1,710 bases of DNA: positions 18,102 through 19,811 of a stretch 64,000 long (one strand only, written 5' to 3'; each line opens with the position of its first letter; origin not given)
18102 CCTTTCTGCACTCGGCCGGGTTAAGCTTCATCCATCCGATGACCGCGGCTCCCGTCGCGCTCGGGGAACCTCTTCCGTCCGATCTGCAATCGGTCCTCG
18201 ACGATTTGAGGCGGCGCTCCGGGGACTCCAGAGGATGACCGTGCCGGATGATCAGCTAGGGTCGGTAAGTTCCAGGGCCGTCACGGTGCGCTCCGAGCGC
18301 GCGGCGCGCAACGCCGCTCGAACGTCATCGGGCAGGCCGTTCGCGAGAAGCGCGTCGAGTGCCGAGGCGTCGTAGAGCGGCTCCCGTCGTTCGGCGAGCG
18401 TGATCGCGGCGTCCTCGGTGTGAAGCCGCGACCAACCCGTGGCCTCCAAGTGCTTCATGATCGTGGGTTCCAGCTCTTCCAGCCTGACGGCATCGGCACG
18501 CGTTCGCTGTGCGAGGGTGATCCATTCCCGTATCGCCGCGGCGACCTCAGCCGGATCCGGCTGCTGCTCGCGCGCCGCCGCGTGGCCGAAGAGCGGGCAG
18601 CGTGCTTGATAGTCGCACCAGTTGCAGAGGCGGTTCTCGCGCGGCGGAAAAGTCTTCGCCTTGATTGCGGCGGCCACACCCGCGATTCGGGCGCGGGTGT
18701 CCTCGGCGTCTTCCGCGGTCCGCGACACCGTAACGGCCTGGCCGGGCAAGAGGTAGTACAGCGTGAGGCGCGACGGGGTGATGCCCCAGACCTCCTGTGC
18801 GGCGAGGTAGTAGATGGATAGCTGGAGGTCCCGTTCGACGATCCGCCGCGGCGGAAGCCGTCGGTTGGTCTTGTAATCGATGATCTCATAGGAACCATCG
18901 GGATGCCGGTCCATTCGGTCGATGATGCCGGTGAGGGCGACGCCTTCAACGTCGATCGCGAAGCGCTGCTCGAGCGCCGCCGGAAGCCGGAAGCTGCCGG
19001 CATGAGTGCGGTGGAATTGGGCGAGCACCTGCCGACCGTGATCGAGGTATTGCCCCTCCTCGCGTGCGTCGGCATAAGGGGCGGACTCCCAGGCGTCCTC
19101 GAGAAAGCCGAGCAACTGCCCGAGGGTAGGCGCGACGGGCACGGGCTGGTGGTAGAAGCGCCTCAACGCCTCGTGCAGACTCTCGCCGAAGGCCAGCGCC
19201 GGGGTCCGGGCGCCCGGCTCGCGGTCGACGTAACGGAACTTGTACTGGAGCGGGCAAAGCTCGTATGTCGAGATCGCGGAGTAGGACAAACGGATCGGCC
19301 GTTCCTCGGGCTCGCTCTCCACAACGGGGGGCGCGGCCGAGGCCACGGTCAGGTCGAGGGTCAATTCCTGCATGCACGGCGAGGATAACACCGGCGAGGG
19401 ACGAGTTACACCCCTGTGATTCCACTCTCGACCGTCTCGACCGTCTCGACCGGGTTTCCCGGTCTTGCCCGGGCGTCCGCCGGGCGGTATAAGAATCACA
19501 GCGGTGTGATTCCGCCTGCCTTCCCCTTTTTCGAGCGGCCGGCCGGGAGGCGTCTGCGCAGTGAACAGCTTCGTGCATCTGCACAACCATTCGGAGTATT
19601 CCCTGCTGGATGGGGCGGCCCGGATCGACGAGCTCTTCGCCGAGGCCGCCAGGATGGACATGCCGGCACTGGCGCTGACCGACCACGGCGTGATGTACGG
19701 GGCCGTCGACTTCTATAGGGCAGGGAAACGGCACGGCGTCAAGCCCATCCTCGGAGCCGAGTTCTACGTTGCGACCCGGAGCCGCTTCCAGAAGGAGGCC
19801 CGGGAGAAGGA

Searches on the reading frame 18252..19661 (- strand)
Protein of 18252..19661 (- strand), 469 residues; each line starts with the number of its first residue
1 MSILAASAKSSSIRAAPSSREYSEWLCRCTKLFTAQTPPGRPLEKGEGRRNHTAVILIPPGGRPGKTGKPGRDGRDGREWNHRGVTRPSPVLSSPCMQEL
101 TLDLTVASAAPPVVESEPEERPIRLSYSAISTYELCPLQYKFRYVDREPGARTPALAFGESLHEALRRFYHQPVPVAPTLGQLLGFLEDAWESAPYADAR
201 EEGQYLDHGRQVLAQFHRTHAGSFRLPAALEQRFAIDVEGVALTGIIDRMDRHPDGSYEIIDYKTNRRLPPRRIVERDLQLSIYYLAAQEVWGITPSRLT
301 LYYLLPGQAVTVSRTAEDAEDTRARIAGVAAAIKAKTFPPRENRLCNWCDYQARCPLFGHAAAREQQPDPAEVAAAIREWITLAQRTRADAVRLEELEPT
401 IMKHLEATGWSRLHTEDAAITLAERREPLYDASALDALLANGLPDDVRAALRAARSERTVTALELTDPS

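Call 12: search_protein_families(library=pfam, proteins=[window:18252-19661:-], max_evalue=0.001)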
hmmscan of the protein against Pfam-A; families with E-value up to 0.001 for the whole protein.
window:18252-19661:- (469 aa): 2 families
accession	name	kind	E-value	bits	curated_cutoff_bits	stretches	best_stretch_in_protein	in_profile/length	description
PF12705.13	PDDEXK_1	-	1.2e-39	137.2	22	1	124-356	1-247/247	PD-(D/E)XK nuclease superfamily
PF01930.23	Cas_Cas4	-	5.4e-06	27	22.7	1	245-355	54-158/160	Domain of unknown function DUF83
